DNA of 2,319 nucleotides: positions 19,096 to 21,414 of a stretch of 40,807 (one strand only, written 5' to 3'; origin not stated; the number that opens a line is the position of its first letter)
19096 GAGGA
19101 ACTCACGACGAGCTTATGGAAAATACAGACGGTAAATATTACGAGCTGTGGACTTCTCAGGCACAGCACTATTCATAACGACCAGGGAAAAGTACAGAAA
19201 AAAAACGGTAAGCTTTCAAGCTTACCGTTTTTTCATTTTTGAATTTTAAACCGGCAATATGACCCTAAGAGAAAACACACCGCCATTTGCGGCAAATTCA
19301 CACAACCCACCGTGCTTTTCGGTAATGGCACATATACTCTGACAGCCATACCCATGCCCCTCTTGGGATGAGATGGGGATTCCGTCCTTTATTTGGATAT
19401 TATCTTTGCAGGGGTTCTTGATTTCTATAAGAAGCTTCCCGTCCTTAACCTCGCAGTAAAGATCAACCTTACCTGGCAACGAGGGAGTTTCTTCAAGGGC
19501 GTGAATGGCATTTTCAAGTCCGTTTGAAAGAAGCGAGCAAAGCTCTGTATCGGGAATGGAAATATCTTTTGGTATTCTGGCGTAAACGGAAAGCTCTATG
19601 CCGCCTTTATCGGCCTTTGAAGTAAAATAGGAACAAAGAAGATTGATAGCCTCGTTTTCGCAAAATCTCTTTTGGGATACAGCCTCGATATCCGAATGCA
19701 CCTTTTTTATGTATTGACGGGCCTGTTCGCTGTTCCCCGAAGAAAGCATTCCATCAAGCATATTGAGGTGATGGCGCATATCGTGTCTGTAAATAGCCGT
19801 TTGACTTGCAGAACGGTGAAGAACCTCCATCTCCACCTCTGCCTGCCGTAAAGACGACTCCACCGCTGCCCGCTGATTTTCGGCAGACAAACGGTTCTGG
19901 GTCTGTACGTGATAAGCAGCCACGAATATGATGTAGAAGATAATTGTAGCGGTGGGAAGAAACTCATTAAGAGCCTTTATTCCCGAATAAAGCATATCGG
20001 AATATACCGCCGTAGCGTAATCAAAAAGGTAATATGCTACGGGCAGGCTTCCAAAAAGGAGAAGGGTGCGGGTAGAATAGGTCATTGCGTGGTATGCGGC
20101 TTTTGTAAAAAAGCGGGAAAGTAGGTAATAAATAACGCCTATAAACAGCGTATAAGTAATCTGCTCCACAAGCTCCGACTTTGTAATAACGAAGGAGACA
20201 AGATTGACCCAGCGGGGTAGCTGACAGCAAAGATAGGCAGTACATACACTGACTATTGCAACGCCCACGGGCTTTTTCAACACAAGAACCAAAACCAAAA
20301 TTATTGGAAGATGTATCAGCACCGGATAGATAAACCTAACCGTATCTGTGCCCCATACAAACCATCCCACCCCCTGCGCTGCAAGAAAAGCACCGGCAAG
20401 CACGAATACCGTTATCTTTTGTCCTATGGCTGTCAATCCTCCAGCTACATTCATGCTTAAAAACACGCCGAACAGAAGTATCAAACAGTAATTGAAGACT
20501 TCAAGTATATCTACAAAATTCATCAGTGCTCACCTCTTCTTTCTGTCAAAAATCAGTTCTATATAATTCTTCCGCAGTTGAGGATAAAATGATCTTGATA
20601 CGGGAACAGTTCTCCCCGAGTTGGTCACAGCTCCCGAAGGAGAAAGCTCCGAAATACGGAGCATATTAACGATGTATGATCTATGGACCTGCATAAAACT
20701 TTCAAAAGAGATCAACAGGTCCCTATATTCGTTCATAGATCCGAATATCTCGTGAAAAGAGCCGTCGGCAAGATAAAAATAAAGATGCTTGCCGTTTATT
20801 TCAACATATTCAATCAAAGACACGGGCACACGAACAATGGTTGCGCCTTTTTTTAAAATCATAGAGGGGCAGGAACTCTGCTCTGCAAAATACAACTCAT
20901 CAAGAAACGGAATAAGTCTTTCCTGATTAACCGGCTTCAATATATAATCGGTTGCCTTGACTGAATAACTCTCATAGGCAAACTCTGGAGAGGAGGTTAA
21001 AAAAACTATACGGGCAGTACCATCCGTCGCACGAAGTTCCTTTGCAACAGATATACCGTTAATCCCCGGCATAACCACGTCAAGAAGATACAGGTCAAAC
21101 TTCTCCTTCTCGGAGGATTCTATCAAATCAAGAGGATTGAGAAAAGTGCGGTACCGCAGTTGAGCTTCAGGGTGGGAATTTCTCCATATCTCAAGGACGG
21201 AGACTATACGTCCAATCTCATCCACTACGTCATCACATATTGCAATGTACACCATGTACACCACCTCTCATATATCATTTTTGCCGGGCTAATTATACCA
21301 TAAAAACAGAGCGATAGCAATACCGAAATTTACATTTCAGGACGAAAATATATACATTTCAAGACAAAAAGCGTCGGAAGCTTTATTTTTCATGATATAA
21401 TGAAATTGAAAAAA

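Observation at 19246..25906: Agr-like circuit without AgrB/AgrD: one polytopic GHKL kinase, two paralogous LytTR regulators and a box-marked envelope/protease output set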

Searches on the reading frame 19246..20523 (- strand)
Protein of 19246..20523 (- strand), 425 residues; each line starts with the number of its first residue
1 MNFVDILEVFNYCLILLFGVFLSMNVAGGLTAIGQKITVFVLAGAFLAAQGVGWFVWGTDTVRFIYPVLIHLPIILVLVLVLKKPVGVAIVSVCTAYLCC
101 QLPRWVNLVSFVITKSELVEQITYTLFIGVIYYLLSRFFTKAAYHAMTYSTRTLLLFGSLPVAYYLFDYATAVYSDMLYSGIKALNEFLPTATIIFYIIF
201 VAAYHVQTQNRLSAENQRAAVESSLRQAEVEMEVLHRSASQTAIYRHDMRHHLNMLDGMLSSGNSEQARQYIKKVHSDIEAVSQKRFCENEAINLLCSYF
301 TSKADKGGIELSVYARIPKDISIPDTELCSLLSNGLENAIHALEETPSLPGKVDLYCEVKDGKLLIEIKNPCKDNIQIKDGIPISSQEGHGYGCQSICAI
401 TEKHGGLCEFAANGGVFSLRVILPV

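Call 3: search_protein_families(library=pfam, proteins=[window:19246-20523:-], max_evalue=0.01)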
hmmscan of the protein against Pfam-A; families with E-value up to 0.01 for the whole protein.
window:19246-20523:- (425 aa): 3 families
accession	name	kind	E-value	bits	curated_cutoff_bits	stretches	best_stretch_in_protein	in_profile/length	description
PF14501.12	HATPase_c_5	-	2.1e-12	47.3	22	1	326-424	4-102/102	GHKL domain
PF14689.11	SPOB_a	-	0.00011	22.2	28.1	1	245-283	19-57/62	Sensor_kinase_SpoOB-type, alpha-helical domain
PF02518.31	HATPase_c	-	0.0064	17.4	26.4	0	327-411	5-95/111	Histidine kinase-, DNA gyrase B-, and HSP90-like ATPase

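Call 4: search_protein_families(library=ncbifam, proteins=[window:19246-20523:-], max_evalue=0.01)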
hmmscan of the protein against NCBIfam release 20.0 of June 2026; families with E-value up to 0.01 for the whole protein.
window:19246-20523:- (425 aa): 2 families
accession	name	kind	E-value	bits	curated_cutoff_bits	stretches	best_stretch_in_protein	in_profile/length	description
NF049962.1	HisKinFlgSCampy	equivalog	0.0015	17.5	600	1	319-419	231-334/338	fla regulon two-component system sensor histidine kinase FlgS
NF008298.1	PRK11086.1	subfamily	0.0098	14.4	520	0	246-370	337-464/529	DcuS/MalK family sensor histidine kinase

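Call 12: find_homologous_proteins(query=window:19246-20523:-)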
Query window:19246-20523:- (425 aa): 2662 proteins with E <= 0.001 among 8000 candidates; the best 120 are listed.
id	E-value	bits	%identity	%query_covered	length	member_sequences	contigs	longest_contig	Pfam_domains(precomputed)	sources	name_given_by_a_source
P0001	4.1e-282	953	100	100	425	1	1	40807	PF14501.13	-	-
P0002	3.5e-176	604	62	100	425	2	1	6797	PF14689.12,PF14501.13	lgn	-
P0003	1.4e-163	563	58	100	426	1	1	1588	PF14501.13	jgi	-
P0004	3.9e-163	561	57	100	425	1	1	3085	PF14689.12,PF14501.13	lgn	-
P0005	1.5e-162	559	58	100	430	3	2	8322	PF14501.13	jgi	-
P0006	3.4e-159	548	57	100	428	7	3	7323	PF14689.12,PF14501.13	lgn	-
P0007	9.9e-159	547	56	100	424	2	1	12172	PF14689.12,PF14501.13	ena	-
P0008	2.3e-158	546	56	100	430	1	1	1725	PF14689.12,PF14501.13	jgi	-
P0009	2.8e-158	545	54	100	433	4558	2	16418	PF14689.12,PF14501.13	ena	-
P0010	1.1e-156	540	56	100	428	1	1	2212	PF14689.12,PF14501.13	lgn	-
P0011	2.5e-156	539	55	100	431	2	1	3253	PF14689.12,PF14501.13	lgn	-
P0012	3.1e-156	539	55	100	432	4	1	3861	PF14501.13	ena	-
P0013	3.2e-156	539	53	100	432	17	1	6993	PF14501.13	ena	-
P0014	3.8e-156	538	55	100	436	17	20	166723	PF14501.13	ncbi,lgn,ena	-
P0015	4.3e-156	538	53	100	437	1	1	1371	PF14501.13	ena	-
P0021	2.8e-155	536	55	100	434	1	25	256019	PF14501.13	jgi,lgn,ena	-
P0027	1.7e-154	533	54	100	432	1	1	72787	PF14501.13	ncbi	ncbi:MAG: sensor histidine kinase [Lachnospira sp.]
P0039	1.0e-153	530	55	99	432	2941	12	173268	PF14689.12,PF14501.13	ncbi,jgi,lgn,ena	-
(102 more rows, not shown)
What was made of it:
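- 19246..20523 (-): HK-B: sensor histidine kinase with about 6-7 TM segments (HATPase_c_5, SpoOB-like DHp; motifs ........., N box, GHGYG). More than 2600 homologues (call 12).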

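Call 13: find_encoding_contigs(protein=P0039, flank=8000, max_places=3)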
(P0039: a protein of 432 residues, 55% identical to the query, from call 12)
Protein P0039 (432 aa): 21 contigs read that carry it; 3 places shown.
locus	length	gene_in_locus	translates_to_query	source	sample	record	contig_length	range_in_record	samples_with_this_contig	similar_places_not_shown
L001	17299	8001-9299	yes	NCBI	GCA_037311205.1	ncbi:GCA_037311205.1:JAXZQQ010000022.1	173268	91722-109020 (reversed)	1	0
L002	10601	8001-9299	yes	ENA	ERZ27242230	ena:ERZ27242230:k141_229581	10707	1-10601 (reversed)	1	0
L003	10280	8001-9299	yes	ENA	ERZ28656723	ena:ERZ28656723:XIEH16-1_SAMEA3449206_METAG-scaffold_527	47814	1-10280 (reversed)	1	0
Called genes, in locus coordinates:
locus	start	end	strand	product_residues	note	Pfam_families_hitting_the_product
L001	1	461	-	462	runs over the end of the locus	PF00285:Citrate_synt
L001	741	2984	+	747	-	PF00330:Aconitase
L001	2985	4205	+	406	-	PF00180:Iso_dh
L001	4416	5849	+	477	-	PF01595:CNNM, PF00571:CBS (weak), PF03471:CorC_HlyC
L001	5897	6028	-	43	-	-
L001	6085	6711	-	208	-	PF04519:Bactofilin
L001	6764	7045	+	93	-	-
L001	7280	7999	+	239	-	PF00072:Response_reg, PF04397:LytTR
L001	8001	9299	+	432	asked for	PF14689:SPOB_a (weak), PF14501:HATPase_c_5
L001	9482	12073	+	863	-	PF00111:Fer2 (weak), PF13085:Fer2_3 (weak), PF01799:Fer2_2, PF01315:Ald_Xan_dh_C, PF02738:MoCoBD_1, PF20256:MoCoBD_2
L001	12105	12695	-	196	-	PF12804:NTP_transf_3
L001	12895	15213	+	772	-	PF01315:Ald_Xan_dh_C, PF02738:MoCoBD_1, PF20256:MoCoBD_2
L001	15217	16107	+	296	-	PF00941:FAD_binding_5, PF03450:CO_deh_flav_C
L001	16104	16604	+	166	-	PF00111:Fer2 (weak), PF01799:Fer2_2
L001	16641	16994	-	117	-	PF00126:HTH_1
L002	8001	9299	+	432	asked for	PF14689:SPOB_a (weak), PF14501:HATPase_c_5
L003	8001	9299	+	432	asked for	PF14689:SPOB_a (weak), PF14501:HATPase_c_5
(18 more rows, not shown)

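Call 14: find_encoding_contigs(protein=P0021, flank=8000, max_places=3)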
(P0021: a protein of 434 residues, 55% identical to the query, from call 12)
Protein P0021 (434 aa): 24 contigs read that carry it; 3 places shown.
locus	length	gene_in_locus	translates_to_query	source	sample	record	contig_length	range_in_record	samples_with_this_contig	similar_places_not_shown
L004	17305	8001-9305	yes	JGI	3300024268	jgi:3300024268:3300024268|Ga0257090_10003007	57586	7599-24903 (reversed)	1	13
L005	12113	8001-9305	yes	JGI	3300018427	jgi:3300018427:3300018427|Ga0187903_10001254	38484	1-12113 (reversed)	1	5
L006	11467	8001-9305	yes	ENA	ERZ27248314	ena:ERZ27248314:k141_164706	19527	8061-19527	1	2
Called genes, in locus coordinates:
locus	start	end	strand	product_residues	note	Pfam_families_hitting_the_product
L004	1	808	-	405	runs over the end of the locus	PF28597:T2SSF_N, PF00482:T2SSF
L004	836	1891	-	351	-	PF00437:T2SSE, PF13191:AAA_16 (weak)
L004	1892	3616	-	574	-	PF13191:AAA_16 (faint), PF05157:MshEN, PF00437:T2SSE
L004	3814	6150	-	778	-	PF00395:SLH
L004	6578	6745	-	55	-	-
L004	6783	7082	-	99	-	-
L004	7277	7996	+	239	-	PF00072:Response_reg, PF04397:LytTR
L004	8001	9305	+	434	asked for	PF14501:HATPase_c_5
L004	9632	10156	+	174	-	-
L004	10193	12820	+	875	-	PF00133:tRNA-synt_1, PF09334:tRNA-synt_1g, PF13603:tRNA-synt_1_2, PF09334:tRNA-synt_1g, PF08264:Anticodon_1, PF10458:Val_tRNA-synt_C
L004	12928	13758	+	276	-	PF01261:AP_endonuc_2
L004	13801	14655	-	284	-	PF04055:Radical_SAM, PF13186:SPASM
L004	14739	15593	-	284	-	PF02645:DegV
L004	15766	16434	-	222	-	PF05067:Mn_catalase, PF00210:Ferritin (faint), PF02915:Rubrerythrin (faint), PF03232:COQ7 (faint)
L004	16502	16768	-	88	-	PF04071:zf-like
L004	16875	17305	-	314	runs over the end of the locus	PF00389:2-Hacid_dh, PF02826:2-Hacid_dh_C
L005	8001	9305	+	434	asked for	PF14501:HATPase_c_5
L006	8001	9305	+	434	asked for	PF14501:HATPase_c_5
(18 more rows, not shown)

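Call 15: find_encoding_contigs(protein=P0002, flank=8000, max_places=2)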
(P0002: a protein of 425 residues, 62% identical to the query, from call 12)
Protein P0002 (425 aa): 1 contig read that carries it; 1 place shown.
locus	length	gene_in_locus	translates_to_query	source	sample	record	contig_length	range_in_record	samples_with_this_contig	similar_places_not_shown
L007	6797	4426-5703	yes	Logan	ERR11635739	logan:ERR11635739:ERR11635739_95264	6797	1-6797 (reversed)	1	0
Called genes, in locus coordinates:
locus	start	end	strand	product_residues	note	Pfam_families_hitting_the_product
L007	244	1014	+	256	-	PF03099:BPL_LplA_LipB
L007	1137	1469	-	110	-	-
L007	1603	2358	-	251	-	-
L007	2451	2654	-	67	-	PF05154:TM2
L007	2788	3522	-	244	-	PF00072:Response_reg, PF04397:LytTR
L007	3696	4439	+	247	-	PF00072:Response_reg, PF04397:LytTR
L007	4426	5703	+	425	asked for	PF14689:SPOB_a (weak), PF14501:HATPase_c_5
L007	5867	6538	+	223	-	PF00027:cNMP_binding (weak), PF13545:HTH_Crp_2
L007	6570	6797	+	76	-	?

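Call 34: search_protein_families(library=pfam, proteins=[L004:6783-7082:-], max_evalue=0.01)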
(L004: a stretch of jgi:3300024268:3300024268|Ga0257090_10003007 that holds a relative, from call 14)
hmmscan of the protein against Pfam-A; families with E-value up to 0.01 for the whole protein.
L004:6783-7082:- (99 aa): 0 families

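Call 38: find_encoding_contigs(protein=P0014, flank=4000, max_places=2)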
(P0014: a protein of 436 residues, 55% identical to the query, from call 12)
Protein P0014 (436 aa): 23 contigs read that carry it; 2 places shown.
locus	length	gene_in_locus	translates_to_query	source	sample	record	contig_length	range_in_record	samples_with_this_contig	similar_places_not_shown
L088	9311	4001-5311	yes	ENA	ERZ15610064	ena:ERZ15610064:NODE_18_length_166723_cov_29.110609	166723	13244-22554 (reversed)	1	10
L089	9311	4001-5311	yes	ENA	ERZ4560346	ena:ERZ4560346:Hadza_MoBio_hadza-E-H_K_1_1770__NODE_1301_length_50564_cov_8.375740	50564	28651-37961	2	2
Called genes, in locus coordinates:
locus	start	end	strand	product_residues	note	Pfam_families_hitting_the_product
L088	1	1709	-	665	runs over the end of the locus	PF03415:Peptidase_C11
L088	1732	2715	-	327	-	PF09851:SHOCT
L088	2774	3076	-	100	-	-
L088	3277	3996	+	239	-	PF00072:Response_reg, PF04397:LytTR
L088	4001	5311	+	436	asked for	PF14501:HATPase_c_5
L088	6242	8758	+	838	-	PF22666:Glyco_hydro_2_N2, PF00703:Glyco_hydro_2, PF02836:Glyco_hydro_2_C (faint), PF17753:Ig_mannosidase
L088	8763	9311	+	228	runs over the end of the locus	PF07385:Lyx_isomer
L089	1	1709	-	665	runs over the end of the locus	PF03415:Peptidase_C11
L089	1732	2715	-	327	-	PF09851:SHOCT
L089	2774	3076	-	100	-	-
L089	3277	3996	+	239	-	PF00072:Response_reg, PF04397:LytTR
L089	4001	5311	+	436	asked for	PF14501:HATPase_c_5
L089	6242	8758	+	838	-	PF22666:Glyco_hydro_2_N2, PF00703:Glyco_hydro_2, PF17753:Ig_mannosidase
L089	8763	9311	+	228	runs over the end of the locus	PF07385:Lyx_isomer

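Call 39: find_encoding_contigs(protein=P0027, flank=4000, max_places=2)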
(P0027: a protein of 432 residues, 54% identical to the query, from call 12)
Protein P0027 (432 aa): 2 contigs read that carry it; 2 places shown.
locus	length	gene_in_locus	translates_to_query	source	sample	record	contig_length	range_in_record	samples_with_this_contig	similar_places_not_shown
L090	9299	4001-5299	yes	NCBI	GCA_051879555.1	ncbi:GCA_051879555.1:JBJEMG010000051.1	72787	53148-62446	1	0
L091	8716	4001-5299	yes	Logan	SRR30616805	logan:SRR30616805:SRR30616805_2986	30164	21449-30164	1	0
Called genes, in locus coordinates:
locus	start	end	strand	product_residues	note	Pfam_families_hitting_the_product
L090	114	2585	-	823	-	-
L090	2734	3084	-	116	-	-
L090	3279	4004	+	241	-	PF00072:Response_reg, PF04397:LytTR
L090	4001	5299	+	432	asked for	PF14501:HATPase_c_5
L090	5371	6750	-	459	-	PF04055:Radical_SAM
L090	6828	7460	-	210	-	PF00753:Lactamase_B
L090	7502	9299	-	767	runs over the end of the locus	PF13328:HD_4, PF01966:HD, PF04607:RelA_SpoT, PF02824:TGS, PF19296:RelA_AH, PF28438:RelA_RIS, PF01842:ACT, PF13291:ACT_4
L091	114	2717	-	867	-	-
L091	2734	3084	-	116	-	-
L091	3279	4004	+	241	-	PF00072:Response_reg, PF04397:LytTR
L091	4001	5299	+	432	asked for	PF14501:HATPase_c_5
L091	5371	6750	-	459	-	PF04055:Radical_SAM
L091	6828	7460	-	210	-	PF00753:Lactamase_B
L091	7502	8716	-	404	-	?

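Call 40: find_encoding_contigs(protein=P0007, flank=6000, max_places=2)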
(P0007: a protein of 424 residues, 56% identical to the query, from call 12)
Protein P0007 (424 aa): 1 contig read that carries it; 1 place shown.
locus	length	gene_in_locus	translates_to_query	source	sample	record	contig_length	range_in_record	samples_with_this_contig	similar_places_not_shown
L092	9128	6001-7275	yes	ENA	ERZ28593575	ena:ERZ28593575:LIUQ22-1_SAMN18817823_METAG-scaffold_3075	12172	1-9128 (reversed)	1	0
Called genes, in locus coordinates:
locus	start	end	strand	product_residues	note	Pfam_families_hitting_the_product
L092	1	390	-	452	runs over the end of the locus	PF00232:Glyco_hydro_1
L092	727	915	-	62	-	-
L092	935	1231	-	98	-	-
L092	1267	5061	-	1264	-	PF00395:SLH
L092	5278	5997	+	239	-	PF00072:Response_reg, PF04397:LytTR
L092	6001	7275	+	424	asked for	PF14689:SPOB_a (faint), PF14501:HATPase_c_5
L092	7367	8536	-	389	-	PF12710:HAD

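Call 68: search_protein_families(library=padloc, proteins=[window:19246-20523:-, L088:2774-3076:-], max_evalue=0.01)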
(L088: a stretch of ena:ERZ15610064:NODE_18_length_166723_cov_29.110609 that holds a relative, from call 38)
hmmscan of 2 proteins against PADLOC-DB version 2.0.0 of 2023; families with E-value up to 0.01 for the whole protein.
window:19246-20523:- (425 aa): 1 family
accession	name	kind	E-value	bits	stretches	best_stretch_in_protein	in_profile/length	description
PDLC00490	JetB1|JetB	-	0.0014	16.3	1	209-289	95-173/231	DUF4194 domain; MukE-like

L088:2774-3076:- (100 aa): 0 families

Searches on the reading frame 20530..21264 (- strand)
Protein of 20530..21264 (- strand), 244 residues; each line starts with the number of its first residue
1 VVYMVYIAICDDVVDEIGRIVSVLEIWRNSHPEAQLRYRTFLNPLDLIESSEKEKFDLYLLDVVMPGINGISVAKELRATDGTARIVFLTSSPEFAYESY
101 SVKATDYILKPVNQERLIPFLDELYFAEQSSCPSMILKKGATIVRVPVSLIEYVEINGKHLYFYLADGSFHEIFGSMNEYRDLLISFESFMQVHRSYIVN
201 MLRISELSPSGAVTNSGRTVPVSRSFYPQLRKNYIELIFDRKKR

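Call 3: search_protein_families(library=pfam, proteins=[window:20530-21264:-], max_evalue=0.01)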
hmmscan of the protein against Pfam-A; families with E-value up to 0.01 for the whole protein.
window:20530-21264:- (244 aa): 2 families
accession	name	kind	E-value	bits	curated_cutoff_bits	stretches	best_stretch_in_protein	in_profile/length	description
PF00072.30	Response_reg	-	6.2e-16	59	30.2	1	23-118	10-107/111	Response regulator receiver domain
PF04397.21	LytTR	-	2.1e-14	53.9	22.6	1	142-232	2-95/98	LytTr DNA-binding domain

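Call 4: search_protein_families(library=ncbifam, proteins=[window:20530-21264:-], max_evalue=0.01)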
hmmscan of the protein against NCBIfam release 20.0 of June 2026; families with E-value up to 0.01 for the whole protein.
window:20530-21264:- (244 aa): 69 families (the best 25 are shown)
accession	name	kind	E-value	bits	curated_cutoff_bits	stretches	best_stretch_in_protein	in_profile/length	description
NF008677.0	PRK11697.1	equivalog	1.4e-19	70.5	246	1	44-233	36-234/238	two-component system response regulator BtsR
NF010684.1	PRK14084.1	equivalog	1e-13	51.7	375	1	49-117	40-108/254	response regulator transcription factor LytR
NF046049.1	quorum_RR_AgrA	equivalog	1.2e-12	48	400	1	7-208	3-214/238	quorum-sensing response regulator AgrA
NF051850.1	RespRegRprY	equivalog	4.1e-11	42.7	370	1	50-118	43-113/234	response regulator transcription factor RprY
NF052313.1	T9SS_RR_PorX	equivalog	5.1e-10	38.7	300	1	40-117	29-108/513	T9SS response regulator signal transducer PorX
NF053854.1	RespRegPhoBBctds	equivalog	1.1e-08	34.7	270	1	52-113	38-103/225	two-component system response regulator PhoB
NF007005.1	PRK09468.1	equivalog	1.3e-08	34.6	331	1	43-119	35-113/237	osmolarity response regulator transcription factor OmpR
NF040689.1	MtrAB_MtrA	equivalog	1.6e-08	34.2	300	1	47-118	34-106/219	MtrAB system response regulator MtrA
NF046022.1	RespRegCpdRBruc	equivalog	7.2e-08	32.4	180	1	47-100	37-90/120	cell cycle two-component system response regulator CpdR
NF033117.2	vanR_ACDEGLN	exception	8.5e-08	32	350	1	13-114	3-102/226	VanR-ABDEGLN family response regulator transcription factor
NF007135.0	PRK09581.1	equivalog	1.2e-07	30.9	474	1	46-118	37-113/457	PleD family two-component system response regulator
NF045991.1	RespRegCtrARhodob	equivalog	1.6e-07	31.3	350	1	49-134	38-125/224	response regulator transcription factor CtrA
NF041367.1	CheY_Halo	equivalog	2.2e-07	31.3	200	1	45-118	32-107/114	chemotaxis protein CheY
NF007935.0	PRK10651.1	equivalog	3.8e-07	29.5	250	1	48-122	45-121/216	two-component system response regulator NarL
TIGR01387.1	cztR_silR_copR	subfamily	5.2e-07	29.5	279.2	1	43-118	30-107/218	heavy metal response regulator transcription factor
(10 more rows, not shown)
